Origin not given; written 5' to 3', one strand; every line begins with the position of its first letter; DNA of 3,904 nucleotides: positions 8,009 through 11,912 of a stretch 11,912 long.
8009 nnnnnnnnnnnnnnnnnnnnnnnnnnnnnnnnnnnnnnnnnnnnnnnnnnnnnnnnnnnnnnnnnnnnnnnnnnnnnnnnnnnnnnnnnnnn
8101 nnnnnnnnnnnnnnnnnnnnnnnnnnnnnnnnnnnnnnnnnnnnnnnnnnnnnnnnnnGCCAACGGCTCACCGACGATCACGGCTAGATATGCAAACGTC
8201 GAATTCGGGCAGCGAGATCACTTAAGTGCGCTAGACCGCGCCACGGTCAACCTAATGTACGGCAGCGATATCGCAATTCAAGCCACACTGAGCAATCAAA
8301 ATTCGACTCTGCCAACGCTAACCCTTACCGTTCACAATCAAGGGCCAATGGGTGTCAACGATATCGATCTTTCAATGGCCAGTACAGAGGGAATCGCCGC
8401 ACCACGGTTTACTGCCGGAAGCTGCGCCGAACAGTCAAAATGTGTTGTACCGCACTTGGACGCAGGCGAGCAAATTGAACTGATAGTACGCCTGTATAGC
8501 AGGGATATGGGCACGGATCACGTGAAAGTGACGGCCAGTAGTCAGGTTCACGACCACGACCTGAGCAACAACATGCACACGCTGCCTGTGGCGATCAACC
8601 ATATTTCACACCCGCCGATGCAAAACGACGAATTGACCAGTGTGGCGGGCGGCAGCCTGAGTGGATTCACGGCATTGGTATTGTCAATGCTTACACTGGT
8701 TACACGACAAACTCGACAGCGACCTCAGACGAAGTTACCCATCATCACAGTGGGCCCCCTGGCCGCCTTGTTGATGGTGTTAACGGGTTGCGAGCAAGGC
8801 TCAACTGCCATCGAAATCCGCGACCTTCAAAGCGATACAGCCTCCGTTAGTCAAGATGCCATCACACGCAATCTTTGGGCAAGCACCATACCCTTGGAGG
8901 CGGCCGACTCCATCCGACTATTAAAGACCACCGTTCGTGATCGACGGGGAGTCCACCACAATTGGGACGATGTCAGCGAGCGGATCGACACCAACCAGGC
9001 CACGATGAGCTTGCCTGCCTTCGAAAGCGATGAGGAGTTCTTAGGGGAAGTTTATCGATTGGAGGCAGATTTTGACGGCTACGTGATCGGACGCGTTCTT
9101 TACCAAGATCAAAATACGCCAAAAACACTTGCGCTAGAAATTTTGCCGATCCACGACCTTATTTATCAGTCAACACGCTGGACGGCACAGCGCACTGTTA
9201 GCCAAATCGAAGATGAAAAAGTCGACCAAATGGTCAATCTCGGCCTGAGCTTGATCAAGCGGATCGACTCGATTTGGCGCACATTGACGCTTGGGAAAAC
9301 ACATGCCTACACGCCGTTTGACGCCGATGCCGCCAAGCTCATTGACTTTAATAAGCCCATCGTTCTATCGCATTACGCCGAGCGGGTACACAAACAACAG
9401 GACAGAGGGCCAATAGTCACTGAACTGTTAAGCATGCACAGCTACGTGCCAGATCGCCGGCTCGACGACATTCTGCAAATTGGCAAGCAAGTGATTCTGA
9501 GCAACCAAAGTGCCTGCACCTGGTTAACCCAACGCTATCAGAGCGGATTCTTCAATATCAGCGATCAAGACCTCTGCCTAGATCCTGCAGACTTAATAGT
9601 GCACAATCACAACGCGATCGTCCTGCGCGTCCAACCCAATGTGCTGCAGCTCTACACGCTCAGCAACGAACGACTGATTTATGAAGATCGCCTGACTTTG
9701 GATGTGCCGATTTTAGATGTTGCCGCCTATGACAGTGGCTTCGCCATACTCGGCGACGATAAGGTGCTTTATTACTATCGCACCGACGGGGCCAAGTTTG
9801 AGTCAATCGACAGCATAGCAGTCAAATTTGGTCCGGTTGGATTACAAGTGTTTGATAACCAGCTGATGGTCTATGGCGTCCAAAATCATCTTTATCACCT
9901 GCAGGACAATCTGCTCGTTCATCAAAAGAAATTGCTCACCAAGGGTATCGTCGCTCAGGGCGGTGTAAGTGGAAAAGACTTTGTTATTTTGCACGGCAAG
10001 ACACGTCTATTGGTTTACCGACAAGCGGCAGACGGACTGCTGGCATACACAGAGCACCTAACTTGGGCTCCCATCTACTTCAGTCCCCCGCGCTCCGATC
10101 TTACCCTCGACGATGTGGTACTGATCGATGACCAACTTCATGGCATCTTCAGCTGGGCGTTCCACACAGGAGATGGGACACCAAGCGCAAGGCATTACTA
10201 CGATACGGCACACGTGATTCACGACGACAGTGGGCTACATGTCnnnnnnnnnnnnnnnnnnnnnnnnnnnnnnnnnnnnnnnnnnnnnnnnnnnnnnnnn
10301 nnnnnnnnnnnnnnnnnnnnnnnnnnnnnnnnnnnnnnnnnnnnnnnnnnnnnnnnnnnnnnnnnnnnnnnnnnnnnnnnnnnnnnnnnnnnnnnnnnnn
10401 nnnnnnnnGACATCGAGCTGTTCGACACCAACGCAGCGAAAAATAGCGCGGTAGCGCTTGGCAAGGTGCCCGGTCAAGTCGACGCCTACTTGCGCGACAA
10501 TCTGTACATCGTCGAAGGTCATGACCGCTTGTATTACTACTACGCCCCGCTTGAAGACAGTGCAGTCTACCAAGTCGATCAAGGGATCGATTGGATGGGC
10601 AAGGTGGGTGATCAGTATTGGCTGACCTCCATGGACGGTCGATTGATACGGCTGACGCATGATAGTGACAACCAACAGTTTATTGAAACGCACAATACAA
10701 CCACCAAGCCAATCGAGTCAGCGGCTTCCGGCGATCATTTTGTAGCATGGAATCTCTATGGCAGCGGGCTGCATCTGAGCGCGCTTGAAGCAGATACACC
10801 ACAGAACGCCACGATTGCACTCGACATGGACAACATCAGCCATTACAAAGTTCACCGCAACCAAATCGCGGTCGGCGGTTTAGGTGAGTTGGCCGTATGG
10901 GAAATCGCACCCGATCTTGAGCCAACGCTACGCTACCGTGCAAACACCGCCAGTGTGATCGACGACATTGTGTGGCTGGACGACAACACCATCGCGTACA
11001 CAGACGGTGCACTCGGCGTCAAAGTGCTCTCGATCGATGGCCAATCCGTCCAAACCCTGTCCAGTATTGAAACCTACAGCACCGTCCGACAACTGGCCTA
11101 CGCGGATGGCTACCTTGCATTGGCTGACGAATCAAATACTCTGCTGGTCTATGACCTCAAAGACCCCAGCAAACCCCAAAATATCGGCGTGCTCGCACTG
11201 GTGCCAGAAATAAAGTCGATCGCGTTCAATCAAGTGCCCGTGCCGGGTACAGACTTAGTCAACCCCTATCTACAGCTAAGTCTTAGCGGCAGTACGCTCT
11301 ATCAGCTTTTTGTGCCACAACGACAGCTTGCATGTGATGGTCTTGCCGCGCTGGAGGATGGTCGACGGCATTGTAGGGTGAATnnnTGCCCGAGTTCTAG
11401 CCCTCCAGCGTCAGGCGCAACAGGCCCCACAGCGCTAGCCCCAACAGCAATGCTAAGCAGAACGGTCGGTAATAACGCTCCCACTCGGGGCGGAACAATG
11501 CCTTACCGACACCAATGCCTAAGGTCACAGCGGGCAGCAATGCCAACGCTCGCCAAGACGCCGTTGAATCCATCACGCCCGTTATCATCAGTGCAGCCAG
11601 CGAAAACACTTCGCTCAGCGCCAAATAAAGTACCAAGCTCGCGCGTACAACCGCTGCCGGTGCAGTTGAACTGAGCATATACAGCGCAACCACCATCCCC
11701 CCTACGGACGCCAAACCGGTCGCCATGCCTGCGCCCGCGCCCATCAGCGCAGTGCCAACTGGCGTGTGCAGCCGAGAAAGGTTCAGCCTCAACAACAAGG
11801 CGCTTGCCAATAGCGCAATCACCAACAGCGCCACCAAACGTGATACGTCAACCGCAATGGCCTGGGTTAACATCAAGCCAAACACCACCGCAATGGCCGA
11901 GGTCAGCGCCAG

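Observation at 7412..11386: One 1324-aa ORF that looks like a secreted astacin protease with a C-terminal GlyGly-CTERM signal fused in-frame to a lipoprotein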

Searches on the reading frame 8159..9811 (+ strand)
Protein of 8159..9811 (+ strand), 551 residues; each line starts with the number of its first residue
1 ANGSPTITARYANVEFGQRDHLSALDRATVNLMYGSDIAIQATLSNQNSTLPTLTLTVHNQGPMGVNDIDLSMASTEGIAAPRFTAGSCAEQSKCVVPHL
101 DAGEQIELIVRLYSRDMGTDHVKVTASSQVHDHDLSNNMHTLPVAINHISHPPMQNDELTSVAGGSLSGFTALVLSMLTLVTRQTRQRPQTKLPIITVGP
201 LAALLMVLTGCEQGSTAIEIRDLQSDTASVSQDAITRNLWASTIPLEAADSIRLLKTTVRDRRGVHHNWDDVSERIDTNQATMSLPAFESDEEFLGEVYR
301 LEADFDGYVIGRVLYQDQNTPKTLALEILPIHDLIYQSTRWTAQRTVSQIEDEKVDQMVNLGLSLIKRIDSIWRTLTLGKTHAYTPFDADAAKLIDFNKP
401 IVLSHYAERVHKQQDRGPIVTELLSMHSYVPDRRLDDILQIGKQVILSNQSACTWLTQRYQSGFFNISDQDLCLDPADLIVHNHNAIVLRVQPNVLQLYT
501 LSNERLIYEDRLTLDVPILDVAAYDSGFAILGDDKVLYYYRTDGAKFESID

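Call 34: find_related_loci(query=window:8159-9811:+, collection=metagenome_contigs, flank=5000)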
Query window:8159-9811:+ (551 aa) in metagenome_contigs; peptide patterns used: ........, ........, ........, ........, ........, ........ (x = any residue, [..] = any of these).
60 stretches matched a pattern, but none encodes a relative of the query by tblastn (E <= 1e-3).

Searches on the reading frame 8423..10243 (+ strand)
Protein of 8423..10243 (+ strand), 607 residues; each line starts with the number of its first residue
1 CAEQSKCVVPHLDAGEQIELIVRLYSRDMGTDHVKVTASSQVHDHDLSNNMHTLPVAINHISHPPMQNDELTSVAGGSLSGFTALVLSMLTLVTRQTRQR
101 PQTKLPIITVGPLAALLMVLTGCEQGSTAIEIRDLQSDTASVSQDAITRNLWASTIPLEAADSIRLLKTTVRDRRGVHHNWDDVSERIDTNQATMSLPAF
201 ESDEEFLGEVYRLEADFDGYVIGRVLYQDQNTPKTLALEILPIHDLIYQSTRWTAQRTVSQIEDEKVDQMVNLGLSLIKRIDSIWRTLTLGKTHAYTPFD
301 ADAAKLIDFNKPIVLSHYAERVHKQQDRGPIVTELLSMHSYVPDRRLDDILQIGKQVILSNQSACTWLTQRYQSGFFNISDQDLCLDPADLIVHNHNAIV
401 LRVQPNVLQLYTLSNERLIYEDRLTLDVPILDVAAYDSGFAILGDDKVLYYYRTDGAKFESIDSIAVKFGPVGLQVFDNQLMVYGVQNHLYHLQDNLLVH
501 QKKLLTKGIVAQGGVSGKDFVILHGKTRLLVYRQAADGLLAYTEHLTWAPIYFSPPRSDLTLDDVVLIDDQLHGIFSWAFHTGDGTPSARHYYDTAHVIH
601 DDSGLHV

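Call 45: find_related_loci(query=A1, collection=genome_contigs, flank=10000)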
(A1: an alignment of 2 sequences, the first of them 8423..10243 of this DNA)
Query A1 (607 aa) in genome_contigs; peptide patterns used: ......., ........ (x = any residue, [..] = any of these).
127 stretches matched a pattern, but none encodes a relative of the query by tblastn (E <= 1e-3).

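Call 46: find_related_loci(query=A1, collection=metagenome_contigs, flank=10000)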
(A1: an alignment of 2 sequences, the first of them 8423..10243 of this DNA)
Query A1 (607 aa) in metagenome_contigs; peptide patterns used: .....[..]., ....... (x = any residue, [..] = any of these).
552 stretches matched a pattern, but none encodes a relative of the query by tblastn (E <= 1e-3).

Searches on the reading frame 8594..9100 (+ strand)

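Call 55: search_protein_families(library=ncbifam, proteins=[window:8594-9100:+], max_evalue=10)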
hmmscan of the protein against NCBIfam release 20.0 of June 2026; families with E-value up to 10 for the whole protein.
window:8594-9100:+ (169 aa): 1 family
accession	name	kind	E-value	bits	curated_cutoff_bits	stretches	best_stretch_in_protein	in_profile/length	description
NF058595.1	invert_tail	domain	0.007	16.7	37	1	25-71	31-76/113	lipo-invert putative C-terminal anchoring domain-containing protein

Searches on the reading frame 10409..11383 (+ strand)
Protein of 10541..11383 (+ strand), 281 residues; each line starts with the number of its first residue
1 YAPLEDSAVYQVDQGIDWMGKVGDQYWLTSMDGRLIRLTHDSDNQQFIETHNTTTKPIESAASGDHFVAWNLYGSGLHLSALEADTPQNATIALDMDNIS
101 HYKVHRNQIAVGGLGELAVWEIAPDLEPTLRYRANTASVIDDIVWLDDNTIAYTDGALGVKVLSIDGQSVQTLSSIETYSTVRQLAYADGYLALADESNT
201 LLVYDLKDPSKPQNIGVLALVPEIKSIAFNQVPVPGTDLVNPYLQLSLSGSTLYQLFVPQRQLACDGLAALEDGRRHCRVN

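Call 49: search_protein_families(library=pfam, proteins=[window:10541-11383:+], max_evalue=10)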
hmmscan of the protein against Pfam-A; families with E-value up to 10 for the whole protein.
window:10541-11383:+ (281 aa): 1 family
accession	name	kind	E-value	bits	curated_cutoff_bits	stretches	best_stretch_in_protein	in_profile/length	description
PF23385.1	Beta-prop_IFT140_2nd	-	0.0019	17.8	27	1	84-208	18-136/319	IFT140 second beta-propeller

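Call 68: predict_structure(alignment_id=A2)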
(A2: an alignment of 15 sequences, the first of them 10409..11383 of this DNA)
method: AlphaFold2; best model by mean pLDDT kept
length: 325 residues; sequences in the alignment: 15
mean_pLDDT: 71.0   pTM: 0.70
mean pLDDT of the five models: 71.0, 67.9, 67.8, 67.7, 67.4
residues with pLDDT >= 90: 87; 70-90: 121; 50-70: 43; < 50: 74
segments of 3 or more residues with pLDDT < 50: 1-42, 44-50, 303-325
pLDDT, mean of each block of 10 residues (from residue 1): 28 34 36 42 43 66 76 83 66 74 82 78 80 79 87 92 90 90 94 94 93 88 92 91 89 94 78 63 64 60 39 32 24
secondary structure, 60 per line:
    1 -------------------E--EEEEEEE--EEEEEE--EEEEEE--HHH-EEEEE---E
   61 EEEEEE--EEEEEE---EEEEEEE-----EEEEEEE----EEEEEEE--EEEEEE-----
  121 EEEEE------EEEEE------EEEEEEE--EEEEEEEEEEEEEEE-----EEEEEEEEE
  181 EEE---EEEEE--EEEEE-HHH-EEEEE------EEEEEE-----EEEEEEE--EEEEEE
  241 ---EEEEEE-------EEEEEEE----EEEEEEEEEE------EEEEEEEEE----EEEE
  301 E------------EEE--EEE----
elements in order: E23-29 E32-37 E40-45 E52-56 E60-66 E69-74 E78-84 E90-96 E101-107 E110-115 E121-125 E132-136 E143-149 E152-166 E172-183 E187-191 E194-198 E204-208 E215-220 E226-232 E235-240 E244-249 E257-263 E268-277 E284-292 E297-301 E314-316 E319-321

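Call 70: fold_search(model_id=the predicted structure, library=pdb)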
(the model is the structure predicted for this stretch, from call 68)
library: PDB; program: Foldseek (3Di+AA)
matches with E <= 10: 1765; with E <= 0.001: 1424
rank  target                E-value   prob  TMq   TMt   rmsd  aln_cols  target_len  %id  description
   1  8bbg_A                4.7e-09  1.00  0.28  0.09  16.3       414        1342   12  Structure of the IFT-A complex; anterograde IFT-A train model (released 2022-12-21)
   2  8bbf_A                6.2e-09  1.00  0.29  0.14  17.9       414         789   12  Structure of the IFT-A complex; IFT-A1 module (released 2022-12-07)
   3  7f69_A                7.5e-09  1.00  0.59  0.61   6.4       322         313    9  Crystal structure of WIPI2b in complex with ATG16L1 (released 2022-07-27)
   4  7mu2_A                8.2e-09  1.00  0.57  0.60   6.1       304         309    9  Crystal Structure of WIPI2 in complex with W2IR of ATG16L1 (released 2021-05-26)
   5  8eg0_B                1.5e-08  1.00  0.59  0.55   5.7       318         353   12  CryoEM structure of human METTL1-WDR4 in complex with Lys-tRNA and SAH (released 2023-01-11)
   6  8afq_D                1.6e-08  1.00  0.54  0.54   6.9       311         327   12  Tube assembly of Atg18-PR72AA (released 2023-11-01)
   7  7xfr_A                1.7e-08  1.00  0.59  0.60   5.8       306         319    9  Crystal structure of WIPI2b in complex with the second site of ATG16L1 (released 2023-03-08)
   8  8qpv_B                1.9e-08  1.00  0.57  0.52   8.3       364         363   13  Handover Complex: BAM bound OmpX and extended SurA (released 2024-09-25)
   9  8afy_B                2.0e-08  1.00  0.55  0.55   6.8       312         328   12  Subtomogram average of membrane-bound Atg18 oligomers (released 2023-11-01)
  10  8h0n_A                2.4e-08  1.00  0.58  0.58   5.8       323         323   12  Crystal structure of the human METTL1-WDR4 complex (released 2023-07-05)
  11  7xfr_C                2.6e-08  1.00  0.59  0.60   6.9       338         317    9  Crystal structure of WIPI2b in complex with the second site of ATG16L1 (released 2023-03-08)
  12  9n6z_LQ               2.7e-08  1.00  0.60  0.27   5.6       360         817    9  SSU processome maturation and disassembly, State D (released 2025-11-05)
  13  6zqd_UL               3.2e-08  1.00  0.59  0.28   6.4       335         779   11  Cryo-EM structure of the 90S pre-ribosome from Saccharomyces cerevisiae, state Post-A1 (released 2020-09-23)
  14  8d58_B                3.7e-08  1.00  0.57  0.53   6.1       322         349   13  Crystal structure of human METTL1-WDR4 complex (released 2023-01-11)
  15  7mu2_C                4.3e-08  1.00  0.59  0.60   6.1       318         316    9  Crystal Structure of WIPI2 in complex with W2IR of ATG16L1 (released 2021-05-26)
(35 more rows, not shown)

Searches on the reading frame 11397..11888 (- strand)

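Call 6: search_protein_families(library=ncbifam, proteins=[window:11397-11888:-], max_evalue=10)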
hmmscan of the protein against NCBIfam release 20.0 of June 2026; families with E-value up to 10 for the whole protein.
window:11397-11888:- (163 aa): 0 families

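Call 25: search_protein_families(library=pfam, proteins=[window:11397-11888:-], max_evalue=0.01)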
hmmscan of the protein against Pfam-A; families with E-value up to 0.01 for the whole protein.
window:11397-11888:- (163 aa): 1 family
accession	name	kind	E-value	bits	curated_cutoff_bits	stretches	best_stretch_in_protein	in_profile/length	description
PF01925.25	TauE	-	5.6e-07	29.9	32.6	1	2-153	78-235/237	Sulfite exporter TauE/SafE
